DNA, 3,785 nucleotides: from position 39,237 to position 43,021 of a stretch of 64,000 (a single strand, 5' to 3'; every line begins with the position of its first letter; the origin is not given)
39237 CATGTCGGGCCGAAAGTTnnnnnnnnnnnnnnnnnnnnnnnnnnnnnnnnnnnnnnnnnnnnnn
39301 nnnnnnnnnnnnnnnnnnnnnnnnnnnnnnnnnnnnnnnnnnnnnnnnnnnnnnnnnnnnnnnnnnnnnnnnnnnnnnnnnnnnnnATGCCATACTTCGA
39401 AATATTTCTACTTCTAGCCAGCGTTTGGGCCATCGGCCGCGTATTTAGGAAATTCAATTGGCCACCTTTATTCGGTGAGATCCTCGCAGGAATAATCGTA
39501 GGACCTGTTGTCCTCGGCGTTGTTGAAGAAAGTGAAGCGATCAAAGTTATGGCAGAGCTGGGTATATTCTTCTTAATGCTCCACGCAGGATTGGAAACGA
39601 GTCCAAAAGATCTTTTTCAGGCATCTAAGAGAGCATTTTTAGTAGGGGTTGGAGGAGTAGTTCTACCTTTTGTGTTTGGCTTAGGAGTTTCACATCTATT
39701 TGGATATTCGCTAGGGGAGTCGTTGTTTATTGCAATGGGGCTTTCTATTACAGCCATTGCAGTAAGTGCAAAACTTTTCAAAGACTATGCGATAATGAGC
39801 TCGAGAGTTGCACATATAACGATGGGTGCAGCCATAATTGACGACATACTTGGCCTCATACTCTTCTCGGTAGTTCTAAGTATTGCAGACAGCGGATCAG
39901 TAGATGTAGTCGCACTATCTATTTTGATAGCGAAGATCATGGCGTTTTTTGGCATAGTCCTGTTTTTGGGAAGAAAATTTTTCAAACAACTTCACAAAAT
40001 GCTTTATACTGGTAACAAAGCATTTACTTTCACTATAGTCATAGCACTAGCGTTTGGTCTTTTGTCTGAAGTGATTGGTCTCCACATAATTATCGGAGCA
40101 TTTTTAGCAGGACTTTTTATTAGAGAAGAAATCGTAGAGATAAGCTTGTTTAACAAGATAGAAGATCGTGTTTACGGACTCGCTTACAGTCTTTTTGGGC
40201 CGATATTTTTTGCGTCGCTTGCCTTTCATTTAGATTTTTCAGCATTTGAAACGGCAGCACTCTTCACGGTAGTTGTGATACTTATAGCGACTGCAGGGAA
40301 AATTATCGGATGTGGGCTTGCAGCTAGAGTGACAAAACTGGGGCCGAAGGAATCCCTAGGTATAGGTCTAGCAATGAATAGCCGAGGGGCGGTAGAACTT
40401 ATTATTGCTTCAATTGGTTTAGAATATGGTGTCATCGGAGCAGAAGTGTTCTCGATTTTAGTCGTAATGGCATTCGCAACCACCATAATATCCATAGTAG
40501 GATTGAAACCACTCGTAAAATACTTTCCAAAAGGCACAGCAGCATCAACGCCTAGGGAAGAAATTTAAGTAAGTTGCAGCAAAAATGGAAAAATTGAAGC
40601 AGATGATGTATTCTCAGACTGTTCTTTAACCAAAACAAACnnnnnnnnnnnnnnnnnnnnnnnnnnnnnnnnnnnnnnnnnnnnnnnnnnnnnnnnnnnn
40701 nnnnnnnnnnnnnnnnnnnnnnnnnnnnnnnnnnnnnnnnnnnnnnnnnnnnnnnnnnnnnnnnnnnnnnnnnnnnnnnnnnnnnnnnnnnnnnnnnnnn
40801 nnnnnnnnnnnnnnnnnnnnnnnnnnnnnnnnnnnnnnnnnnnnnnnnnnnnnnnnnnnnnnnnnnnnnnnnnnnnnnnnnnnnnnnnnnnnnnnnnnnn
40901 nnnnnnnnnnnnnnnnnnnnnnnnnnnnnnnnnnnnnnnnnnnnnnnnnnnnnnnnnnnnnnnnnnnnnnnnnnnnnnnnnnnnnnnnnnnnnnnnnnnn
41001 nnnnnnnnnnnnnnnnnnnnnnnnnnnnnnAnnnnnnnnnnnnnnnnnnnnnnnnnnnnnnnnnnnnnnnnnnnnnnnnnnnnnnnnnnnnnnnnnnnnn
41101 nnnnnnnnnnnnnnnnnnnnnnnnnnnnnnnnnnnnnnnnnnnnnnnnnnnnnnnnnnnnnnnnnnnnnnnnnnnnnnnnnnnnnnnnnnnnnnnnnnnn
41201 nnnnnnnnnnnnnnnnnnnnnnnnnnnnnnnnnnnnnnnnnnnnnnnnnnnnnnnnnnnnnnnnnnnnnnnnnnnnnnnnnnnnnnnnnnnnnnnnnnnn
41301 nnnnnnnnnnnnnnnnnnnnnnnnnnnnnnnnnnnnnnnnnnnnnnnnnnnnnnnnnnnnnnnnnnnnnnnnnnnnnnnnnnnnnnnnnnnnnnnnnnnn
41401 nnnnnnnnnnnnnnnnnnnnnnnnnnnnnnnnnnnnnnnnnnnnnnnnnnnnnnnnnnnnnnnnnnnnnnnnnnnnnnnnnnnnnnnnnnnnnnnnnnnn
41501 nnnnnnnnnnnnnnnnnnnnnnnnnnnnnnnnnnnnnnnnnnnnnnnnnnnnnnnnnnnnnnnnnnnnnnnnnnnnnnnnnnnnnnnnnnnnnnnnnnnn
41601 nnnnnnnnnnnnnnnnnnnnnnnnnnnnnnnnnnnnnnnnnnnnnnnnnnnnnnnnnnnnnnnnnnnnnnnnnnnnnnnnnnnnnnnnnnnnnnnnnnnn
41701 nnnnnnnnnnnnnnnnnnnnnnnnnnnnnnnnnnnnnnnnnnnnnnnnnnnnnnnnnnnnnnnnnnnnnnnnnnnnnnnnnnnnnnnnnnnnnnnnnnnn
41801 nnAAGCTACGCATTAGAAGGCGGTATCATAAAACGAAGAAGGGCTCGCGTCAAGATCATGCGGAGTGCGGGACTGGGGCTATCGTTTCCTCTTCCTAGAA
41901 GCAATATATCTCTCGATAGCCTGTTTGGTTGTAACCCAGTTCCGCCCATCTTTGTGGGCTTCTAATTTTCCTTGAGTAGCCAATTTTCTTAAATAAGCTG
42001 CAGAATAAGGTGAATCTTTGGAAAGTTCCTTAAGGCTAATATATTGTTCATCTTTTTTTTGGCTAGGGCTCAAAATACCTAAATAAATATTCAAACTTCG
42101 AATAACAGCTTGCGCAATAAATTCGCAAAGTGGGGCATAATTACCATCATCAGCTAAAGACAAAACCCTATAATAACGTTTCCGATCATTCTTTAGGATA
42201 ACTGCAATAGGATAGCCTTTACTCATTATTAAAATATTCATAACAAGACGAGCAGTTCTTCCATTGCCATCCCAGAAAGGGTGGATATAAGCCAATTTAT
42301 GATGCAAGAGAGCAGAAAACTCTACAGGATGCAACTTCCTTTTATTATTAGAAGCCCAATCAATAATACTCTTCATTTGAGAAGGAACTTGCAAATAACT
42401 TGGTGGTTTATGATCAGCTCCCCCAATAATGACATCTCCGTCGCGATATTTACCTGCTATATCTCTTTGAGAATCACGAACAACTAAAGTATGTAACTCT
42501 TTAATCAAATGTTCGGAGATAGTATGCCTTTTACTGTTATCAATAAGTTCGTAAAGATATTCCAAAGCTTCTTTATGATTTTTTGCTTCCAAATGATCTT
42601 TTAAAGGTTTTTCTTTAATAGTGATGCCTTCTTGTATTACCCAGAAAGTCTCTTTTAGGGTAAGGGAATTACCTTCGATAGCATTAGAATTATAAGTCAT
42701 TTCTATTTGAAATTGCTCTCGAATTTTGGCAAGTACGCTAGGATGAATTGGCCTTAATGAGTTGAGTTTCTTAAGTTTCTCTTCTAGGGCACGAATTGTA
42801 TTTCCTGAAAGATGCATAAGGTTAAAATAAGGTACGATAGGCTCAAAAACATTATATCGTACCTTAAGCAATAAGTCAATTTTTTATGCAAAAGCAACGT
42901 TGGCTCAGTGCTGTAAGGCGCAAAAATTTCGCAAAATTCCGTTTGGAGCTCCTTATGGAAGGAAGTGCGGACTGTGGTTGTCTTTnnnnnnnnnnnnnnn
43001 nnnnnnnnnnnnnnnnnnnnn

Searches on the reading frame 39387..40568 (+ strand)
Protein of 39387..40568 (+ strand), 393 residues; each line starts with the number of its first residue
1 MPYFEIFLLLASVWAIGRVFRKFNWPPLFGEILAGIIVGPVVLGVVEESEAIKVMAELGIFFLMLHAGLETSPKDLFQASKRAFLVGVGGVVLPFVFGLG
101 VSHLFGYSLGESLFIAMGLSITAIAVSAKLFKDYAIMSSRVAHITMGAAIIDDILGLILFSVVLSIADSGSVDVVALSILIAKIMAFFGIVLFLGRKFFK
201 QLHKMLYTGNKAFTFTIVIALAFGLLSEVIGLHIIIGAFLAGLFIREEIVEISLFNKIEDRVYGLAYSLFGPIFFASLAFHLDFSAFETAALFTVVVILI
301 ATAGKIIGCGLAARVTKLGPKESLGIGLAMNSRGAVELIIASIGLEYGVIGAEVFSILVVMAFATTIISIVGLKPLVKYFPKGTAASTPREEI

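Call 57: search_protein_families(library=pfam, proteins=[window:39387-40568:+], max_evalue=0.0001)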
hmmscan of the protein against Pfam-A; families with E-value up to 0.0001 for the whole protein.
window:39387-40568:+ (393 aa): 1 family
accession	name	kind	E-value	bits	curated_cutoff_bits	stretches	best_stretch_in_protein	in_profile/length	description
PF00999.27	Na_H_Exchanger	-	3.8e-65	220.6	26.2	1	10-378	3-374/375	Sodium/hydrogen exchanger, transmembrane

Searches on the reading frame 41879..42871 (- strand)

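Call 57: search_protein_families(library=pfam, proteins=[window:41879-42871:-], max_evalue=0.0001)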
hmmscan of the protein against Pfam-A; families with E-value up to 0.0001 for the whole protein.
window:41879-42871:- (330 aa): 1 family
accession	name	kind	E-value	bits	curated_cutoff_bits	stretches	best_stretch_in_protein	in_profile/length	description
PF02661.23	Fic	-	8e-23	81.5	24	1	118-214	2-92/93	Fic/DOC family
